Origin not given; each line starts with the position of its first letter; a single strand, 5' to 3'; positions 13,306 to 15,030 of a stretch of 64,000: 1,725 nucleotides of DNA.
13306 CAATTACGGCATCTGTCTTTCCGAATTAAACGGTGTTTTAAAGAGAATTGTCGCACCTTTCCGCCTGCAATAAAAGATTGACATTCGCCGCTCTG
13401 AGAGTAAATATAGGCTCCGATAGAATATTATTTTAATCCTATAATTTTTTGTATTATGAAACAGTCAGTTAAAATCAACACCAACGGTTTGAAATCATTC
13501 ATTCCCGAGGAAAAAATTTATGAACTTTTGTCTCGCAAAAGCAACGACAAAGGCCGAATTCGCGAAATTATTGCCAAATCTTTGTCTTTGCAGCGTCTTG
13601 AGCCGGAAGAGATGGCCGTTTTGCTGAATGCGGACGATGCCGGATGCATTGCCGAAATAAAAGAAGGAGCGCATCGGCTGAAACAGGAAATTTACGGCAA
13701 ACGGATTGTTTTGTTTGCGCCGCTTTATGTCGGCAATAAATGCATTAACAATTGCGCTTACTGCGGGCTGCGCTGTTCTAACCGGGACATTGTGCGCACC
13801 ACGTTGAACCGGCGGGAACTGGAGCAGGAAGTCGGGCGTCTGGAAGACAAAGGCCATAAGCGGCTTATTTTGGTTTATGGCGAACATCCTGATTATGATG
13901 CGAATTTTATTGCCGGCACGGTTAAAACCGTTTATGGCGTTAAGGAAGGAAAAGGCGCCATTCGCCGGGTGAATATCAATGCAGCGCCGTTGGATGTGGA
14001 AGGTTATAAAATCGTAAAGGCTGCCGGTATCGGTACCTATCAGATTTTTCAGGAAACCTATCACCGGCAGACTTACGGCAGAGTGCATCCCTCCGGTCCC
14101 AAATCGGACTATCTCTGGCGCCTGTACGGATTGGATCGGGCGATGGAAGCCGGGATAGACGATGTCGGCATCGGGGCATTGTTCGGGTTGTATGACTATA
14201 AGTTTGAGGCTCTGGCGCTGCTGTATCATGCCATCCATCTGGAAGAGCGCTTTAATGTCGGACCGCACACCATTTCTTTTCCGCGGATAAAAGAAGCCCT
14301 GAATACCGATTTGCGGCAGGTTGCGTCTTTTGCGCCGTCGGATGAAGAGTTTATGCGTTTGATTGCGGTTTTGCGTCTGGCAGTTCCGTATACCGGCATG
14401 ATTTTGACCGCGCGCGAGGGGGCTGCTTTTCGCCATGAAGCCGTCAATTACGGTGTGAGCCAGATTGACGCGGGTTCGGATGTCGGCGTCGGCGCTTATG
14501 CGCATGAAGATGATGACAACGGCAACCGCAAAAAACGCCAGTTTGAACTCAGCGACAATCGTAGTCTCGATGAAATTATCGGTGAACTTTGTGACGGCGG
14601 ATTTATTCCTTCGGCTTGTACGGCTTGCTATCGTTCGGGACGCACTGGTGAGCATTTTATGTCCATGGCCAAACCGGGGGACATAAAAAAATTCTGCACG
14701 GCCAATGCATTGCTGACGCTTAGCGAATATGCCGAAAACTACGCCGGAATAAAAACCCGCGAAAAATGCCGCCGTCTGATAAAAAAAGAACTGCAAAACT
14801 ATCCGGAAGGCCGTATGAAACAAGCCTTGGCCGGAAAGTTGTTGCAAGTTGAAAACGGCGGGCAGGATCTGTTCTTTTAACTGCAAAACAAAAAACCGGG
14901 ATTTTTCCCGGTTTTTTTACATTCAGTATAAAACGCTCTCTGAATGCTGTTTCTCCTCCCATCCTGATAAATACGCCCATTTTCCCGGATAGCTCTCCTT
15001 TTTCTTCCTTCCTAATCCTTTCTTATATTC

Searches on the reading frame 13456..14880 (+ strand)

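Call 51: search_protein_families(library=pfam, proteins=[window:13456-14880:+], max_evalue=0.001)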
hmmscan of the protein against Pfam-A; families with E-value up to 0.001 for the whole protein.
window:13456-14880:+ (474 aa): 2 families
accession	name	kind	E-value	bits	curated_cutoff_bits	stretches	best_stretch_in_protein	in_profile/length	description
PF06968.18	BATS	-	2.3e-16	60.2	22.2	1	274-383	1-87/88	Biotin and Thiamin Synthesis associated domain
PF04055.27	Radical_SAM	-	2.9e-11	44.2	29.5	1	91-242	2-149/166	Radical SAM superfamily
